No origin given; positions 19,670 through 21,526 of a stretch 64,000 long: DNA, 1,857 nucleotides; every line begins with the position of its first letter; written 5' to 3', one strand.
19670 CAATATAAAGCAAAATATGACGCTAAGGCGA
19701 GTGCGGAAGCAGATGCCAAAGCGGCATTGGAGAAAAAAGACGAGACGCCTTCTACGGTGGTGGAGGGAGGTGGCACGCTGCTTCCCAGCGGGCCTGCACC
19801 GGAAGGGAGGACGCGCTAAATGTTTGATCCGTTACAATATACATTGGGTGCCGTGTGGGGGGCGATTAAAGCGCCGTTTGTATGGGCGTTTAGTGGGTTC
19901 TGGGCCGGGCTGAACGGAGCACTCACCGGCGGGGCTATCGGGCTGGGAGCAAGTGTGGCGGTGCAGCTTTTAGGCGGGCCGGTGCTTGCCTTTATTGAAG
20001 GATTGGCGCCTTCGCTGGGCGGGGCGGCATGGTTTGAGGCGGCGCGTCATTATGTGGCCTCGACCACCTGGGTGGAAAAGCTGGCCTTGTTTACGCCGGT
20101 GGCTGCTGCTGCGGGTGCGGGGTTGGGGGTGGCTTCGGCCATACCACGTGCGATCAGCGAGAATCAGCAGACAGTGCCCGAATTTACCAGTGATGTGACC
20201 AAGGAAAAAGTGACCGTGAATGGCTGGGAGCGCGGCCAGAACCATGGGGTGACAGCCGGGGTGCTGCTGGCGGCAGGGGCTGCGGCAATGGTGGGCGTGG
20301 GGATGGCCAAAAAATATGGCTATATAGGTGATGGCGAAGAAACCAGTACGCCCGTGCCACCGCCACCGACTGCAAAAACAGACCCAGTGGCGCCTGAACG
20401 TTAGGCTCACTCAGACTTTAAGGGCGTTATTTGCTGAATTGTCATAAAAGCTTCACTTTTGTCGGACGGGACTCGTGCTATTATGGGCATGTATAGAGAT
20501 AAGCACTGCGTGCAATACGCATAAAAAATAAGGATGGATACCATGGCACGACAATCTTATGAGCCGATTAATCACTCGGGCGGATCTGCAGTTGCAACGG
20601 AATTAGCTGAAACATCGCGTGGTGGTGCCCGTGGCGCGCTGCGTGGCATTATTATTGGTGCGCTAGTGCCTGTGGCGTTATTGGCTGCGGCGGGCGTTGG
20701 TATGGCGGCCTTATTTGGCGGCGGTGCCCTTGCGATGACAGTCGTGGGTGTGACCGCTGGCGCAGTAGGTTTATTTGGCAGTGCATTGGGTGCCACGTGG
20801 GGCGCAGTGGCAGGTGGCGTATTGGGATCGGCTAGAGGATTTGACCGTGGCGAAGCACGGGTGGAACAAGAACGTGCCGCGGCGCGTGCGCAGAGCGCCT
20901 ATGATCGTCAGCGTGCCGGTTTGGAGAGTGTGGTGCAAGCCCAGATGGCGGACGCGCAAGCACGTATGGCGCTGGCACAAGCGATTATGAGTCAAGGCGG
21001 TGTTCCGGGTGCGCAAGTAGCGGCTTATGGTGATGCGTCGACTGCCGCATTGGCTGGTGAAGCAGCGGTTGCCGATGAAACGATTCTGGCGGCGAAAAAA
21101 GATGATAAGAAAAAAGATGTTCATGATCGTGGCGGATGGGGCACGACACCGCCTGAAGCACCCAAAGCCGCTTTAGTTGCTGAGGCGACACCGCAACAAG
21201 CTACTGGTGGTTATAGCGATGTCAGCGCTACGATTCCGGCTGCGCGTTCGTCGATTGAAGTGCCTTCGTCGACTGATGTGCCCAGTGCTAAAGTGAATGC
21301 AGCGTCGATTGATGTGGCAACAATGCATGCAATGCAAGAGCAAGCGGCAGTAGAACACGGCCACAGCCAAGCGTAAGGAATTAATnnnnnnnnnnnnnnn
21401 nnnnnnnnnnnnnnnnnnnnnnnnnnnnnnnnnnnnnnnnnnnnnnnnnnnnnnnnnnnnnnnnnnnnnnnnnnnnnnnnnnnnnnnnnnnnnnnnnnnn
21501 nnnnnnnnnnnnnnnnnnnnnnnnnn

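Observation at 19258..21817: Four-gene cluster of glycine-zipper membrane proteins with a shared C-terminal motif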

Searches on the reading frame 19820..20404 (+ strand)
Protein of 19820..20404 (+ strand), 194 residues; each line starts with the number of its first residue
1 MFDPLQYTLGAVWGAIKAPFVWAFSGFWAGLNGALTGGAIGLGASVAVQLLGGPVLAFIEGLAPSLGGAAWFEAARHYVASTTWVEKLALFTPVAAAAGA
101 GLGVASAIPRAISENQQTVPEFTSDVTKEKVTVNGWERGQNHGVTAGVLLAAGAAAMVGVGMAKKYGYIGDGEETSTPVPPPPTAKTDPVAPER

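Call 5: search_protein_families(library=pfam, proteins=[window:19820-20404:+], max_evalue=1)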
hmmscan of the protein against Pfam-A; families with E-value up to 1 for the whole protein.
window:19820-20404:+ (194 aa): 0 families

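Call 7: search_protein_families(library=ncbifam, proteins=[window:19820-20404:+], max_evalue=1)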
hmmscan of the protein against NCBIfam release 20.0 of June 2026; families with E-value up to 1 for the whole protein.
window:19820-20404:+ (194 aa): 3 families
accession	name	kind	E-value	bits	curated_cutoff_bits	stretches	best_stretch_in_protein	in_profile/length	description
NF008357.0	PRK11146.1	exception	0.0062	15.4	439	1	7-47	306-344/414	lipoprotein-releasing ABC transporter permease subunit LolE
TIGR02213.1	lolE_release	exception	0.03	13.2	540.35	1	7-50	303-342/411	lipoprotein-releasing ABC transporter permease subunit LolE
NF009211.0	PRK12560.1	equivalog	0.21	11.4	188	1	90-156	65-130/187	adenine phosphoribosyltransferase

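Call 34: find_homologous_proteins(query=window:19820-20404:+, max_evalue=0.1)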
Query window:19820-20404:+ (194 aa): 1 proteins with E <= 0.1 among 8000 candidates.
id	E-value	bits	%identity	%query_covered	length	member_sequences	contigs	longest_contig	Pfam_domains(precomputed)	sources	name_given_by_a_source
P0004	4.4e-120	417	100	100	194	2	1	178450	-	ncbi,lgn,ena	-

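Call 46: search_protein_families(library=phrogs, proteins=[window:19820-20404:+], max_evalue=0.1)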
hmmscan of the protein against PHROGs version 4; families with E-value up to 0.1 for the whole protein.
window:19820-20404:+ (194 aa): 0 families

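Call 47: search_protein_families(library=padloc, proteins=[window:19820-20404:+], max_evalue=0.1)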
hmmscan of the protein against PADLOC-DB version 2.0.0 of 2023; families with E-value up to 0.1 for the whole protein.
window:19820-20404:+ (194 aa): 0 families

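Call 48: search_solved_structures(query=window:19820-20404:+, max_evalue=10)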
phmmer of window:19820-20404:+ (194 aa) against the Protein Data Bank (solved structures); distinct sequences matched with E-value up to 10: 12.
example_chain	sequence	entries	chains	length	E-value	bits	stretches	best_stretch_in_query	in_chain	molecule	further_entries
9rli_E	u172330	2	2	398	0.062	16.2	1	7-62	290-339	Lipoprotein-releasing system transmembrane protein LolE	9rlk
7mdx_B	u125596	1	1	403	0.065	16.1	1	7-62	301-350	Lipoprotein-releasing system transmembrane protein LolE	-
7arh_E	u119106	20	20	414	0.068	16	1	7-62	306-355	Lipoprotein-releasing system transmembrane protein LolE | Lipoprotein transporter subunit LolE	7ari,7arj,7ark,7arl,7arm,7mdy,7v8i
4haa_A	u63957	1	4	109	0.18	14.7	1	42-88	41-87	Ribonuclease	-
1buj_A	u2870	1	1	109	0.54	13.1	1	48-87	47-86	PROTEIN (BINASE)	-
2rbi_A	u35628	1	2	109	0.54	13.1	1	48-87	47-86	RIBONUCLEASE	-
1gou_A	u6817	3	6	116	0.62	12.9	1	48-87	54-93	RIBONUCLEASE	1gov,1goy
1ssm_A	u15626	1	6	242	0.72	12.7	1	129-188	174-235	Serine acetyltransferase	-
1sst_A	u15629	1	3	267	0.88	12.4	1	129-188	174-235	Serine acetyltransferase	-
1ssq_A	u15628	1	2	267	0.88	12.4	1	129-188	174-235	Serine acetyltransferase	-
1s80_A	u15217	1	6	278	0.97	12.3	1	129-188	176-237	Serine acetyltransferase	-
1u7t_A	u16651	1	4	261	3.9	10.3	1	30-71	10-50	3-hydroxyacyl-CoA dehydrogenase type II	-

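Call 51: search_protein_representatives(protein=window:19820-20404:+)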
Query: 194 residues. Proteins with E-value up to 0.001 (for the whole library): 2; up to 1e-10: 2; up to 1e-30: 1. The best 2 are listed.
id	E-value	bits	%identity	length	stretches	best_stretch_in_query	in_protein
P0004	1.4e-120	416.5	100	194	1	1-194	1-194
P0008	3.4e-19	85.6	39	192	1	2-187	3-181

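Call 52: find_encoding_contigs(protein=P0008, flank=10000, max_places=6)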
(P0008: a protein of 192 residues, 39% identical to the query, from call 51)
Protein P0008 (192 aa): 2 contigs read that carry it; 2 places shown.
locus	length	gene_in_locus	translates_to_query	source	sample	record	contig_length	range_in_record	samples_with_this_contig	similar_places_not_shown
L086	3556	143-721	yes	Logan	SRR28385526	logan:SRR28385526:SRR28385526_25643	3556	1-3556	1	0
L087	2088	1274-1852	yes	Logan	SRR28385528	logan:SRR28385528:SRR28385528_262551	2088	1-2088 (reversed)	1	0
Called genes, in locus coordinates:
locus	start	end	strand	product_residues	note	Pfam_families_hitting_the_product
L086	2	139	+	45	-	?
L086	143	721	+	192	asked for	-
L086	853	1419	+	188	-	-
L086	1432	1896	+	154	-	-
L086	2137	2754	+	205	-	PF00163:Ribosomal_S4, PF01479:S4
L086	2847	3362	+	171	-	-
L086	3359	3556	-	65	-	?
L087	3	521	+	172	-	?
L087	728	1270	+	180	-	-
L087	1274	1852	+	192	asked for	-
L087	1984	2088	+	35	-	?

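Call 112: predict_structure(alignment_id=A10)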
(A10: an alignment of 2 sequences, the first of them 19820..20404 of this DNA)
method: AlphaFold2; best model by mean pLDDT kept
length: 194 residues; sequences in the alignment: 2
mean_pLDDT: 53.5   pTM: 0.36
mean pLDDT of the five models: 53.5, 43.8, 43.0, 42.2, 40.9
residues with pLDDT >= 90: 0; 70-90: 0; 50-70: 138; < 50: 56
segments of 3 or more residues with pLDDT < 50: 121-125, 128-131, 153-183, 185-194
pLDDT, mean of each block of 10 residues (from residue 1): 58 57 54 58 57 60 55 58 56 57 57 50 48 56 55 48 45 42 48 44
secondary structure, 60 per line:
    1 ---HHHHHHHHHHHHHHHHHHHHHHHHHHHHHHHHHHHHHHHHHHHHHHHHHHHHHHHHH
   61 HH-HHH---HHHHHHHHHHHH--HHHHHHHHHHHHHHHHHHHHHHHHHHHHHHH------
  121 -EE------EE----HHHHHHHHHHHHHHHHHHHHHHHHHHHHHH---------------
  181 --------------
elements in order: H4-62 H70-81 H84-114 H136-165

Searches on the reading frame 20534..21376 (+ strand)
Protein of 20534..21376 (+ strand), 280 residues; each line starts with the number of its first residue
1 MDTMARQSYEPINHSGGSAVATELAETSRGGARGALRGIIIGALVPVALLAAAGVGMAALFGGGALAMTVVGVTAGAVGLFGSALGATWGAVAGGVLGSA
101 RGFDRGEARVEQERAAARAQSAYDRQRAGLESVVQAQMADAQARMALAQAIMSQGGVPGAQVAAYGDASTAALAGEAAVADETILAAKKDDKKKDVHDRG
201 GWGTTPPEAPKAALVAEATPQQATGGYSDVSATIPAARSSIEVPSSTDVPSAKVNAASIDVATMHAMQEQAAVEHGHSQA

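Call 5: search_protein_families(library=pfam, proteins=[window:20534-21376:+], max_evalue=1)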
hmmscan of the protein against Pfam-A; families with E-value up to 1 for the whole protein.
window:20534-21376:+ (280 aa): 0 families

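Call 6: find_encoding_contigs(protein=window:20534-21376:+, flank=10000, max_places=6)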
Protein window:20534-21376:+ (280 aa): no gene with exactly this product is on record in the collection.

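Call 7: search_protein_families(library=ncbifam, proteins=[window:20534-21376:+], max_evalue=1)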
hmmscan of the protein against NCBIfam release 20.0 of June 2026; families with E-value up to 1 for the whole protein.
window:20534-21376:+ (280 aa): 0 families

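Call 11: find_homologous_proteins(query=window:20534-21376:+, max_evalue=0.01)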
Query window:20534-21376:+ (280 aa): 2 proteins with E <= 0.01 among 8000 candidates.
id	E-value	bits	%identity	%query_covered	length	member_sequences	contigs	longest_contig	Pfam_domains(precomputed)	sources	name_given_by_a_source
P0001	5.6e-161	552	100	99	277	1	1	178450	-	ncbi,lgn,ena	-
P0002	2.2e-53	199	50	98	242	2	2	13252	-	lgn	-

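Call 12: find_encoding_contigs(protein=P0001, flank=10000, max_places=4)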
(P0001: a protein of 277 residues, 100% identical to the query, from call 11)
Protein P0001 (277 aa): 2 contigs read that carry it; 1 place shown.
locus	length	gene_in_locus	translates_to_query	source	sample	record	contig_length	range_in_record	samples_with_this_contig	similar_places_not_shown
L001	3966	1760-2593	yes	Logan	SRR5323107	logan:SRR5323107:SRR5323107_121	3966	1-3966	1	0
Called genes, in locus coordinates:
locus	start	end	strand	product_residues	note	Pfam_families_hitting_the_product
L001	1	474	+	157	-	?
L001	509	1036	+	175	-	-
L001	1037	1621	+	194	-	-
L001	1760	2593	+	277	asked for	-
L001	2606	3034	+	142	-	-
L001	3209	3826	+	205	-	PF00163:Ribosomal_S4, PF01479:S4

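Call 13: find_encoding_contigs(protein=P0002, flank=10000, max_places=4)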
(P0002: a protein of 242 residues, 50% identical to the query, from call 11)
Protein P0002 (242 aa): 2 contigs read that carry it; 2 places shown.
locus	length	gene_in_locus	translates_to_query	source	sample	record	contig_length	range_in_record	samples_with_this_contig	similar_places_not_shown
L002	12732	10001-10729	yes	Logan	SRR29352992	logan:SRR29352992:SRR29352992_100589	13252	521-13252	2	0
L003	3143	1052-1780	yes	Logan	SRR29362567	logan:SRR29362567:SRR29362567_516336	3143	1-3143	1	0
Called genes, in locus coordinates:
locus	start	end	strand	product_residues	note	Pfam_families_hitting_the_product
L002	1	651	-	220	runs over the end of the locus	-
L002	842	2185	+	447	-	PF00749:tRNA-synt_1c, PF19269:Anticodon_2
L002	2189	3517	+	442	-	PF00133:tRNA-synt_1 (faint), PF01406:tRNA-synt_1e, PF09334:tRNA-synt_1g (weak), PF23493:CysS_C (weak)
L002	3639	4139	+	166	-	-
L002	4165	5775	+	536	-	PF00682:HMGL-like, PF22617:HCS_D2, PF08502:LeuA_dimer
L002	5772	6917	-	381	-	-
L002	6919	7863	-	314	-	-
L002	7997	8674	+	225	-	PF00588:SpoU_methylase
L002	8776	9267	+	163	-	-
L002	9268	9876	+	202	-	-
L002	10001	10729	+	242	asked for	-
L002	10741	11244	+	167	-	-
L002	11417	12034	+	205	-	PF00163:Ribosomal_S4, PF01479:S4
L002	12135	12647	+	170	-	-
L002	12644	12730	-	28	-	?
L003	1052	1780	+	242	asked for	-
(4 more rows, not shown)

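Call 14: list_cluster_members(proteins=[P0001, P0002])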
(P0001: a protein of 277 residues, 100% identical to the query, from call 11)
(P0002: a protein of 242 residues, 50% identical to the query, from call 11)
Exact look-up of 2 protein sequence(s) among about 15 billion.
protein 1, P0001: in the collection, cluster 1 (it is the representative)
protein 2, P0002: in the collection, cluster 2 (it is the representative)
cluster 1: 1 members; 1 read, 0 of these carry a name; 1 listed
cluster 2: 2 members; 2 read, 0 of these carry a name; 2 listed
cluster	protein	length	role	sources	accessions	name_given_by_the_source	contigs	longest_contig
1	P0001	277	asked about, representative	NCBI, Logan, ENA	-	-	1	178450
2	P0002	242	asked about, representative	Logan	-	-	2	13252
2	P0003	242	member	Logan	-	-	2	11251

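Call 19: find_related_loci(query=A1, collection=genome_contigs, flank=10000)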
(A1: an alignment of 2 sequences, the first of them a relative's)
Query A1 (277 aa) in genome_contigs; peptide patterns used: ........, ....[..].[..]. (x = any residue, [..] = any of these).
245 stretches matched a pattern, but none encodes a relative of the query by tblastn (E <= 1e-3).

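Call 21: find_related_loci(query=A1, collection=metagenome_contigs, flank=10000)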
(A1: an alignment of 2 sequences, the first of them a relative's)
Query A1 (277 aa) in metagenome_contigs; peptide patterns used: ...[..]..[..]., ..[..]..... (x = any residue, [..] = any of these).
116 stretches matched a pattern, but none encodes a relative of the query by tblastn (E <= 1e-3).

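Call 46: search_protein_families(library=phrogs, proteins=[window:20543-21376:+], max_evalue=0.1)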
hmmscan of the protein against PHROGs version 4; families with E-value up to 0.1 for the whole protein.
window:20543-21376:+ (277 aa): 0 families

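Call 47: search_protein_families(library=padloc, proteins=[window:20543-21376:+], max_evalue=0.1)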
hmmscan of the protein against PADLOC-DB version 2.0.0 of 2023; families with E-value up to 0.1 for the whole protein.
window:20543-21376:+ (277 aa): 0 families

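Call 49: search_solved_structures(query=A1, max_evalue=10)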
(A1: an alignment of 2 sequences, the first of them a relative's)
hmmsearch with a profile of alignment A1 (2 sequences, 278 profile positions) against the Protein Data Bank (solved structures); distinct sequences matched with E-value up to 10: 1.
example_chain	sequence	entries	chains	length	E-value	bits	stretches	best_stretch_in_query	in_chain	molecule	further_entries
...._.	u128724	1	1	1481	0.36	13.7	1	11-92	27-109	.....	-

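Call 50: predict_structure(alignment_id=A1)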
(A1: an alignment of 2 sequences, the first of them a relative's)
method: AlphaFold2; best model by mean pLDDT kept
length: 277 residues; sequences in the alignment: 2
mean_pLDDT: 48.1   pTM: 0.19
mean pLDDT of the five models: 48.1, 47.7, 44.2, 42.4, 41.2
residues with pLDDT >= 90: 0; 70-90: 39; 50-70: 25; < 50: 213
segments of 3 or more residues with pLDDT < 50: 1-4, 9-35, 38-88, 90-100, 152-257, 266-277
pLDDT, mean of each block of 10 residues (from residue 1): 46 43 42 48 46 40 37 41 44 45 63 73 82 85 76 44 40 39 41 39 35 31 38 42 44 48 50 40
secondary structure, 60 per line:
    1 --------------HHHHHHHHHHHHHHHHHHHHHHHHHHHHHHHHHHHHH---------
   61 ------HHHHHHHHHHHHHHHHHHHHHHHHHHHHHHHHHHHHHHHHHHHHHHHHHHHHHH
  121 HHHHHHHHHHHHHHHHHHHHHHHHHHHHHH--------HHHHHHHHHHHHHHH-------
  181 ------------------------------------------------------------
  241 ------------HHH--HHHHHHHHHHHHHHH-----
elements in order: H15-51 H67-150 H159-173 H258-272

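Call 99: search_solved_structures(query=A8, max_evalue=1)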
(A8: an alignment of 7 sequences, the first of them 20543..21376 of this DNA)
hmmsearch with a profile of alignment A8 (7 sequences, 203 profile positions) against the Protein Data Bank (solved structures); distinct sequences matched with E-value up to 1: 2.
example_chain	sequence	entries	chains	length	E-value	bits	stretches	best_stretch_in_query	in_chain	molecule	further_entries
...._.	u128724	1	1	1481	0.00096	22.4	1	6-121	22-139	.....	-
7qog_M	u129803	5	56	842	0.11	15.6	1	73-130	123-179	Cargo protein 1 gp45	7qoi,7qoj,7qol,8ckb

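Call 101: search_solved_structures(query=A8, max_evalue=0.01, show_alignments=1)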
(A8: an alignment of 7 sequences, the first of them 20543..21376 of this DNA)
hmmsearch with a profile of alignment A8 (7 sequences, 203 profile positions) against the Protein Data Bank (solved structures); distinct sequences matched with E-value up to 0.01: 1.
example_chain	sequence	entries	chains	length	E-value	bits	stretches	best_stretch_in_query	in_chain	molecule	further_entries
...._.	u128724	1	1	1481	0.00096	22.4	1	6-121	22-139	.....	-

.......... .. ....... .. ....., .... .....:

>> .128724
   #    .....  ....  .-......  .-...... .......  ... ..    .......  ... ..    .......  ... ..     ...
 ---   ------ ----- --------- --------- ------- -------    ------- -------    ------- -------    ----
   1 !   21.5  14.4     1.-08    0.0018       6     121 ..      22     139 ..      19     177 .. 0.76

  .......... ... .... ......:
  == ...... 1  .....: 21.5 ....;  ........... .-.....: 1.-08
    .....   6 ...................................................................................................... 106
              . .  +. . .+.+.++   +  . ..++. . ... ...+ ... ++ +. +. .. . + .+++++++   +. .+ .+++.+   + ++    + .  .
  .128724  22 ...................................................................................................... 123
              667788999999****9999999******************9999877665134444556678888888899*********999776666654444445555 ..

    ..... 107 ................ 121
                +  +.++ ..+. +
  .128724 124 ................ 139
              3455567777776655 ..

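Call 109: search_protein_families(library=pfam, alignment_id=A8, max_evalue=1)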
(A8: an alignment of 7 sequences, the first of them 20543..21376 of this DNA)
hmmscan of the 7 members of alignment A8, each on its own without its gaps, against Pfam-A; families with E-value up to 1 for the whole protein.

A. member 1, window:20543-21376:+ (277 aa): 0 families

B. families by the number of members that match (of 7 scanned): 2 families
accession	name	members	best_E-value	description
PF20910.2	TDP-43_C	1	0.16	TAR DNA-binding protein 43, C-terminal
PF10986.14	ZrgA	1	0.38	ZrgA family zinc uptake protein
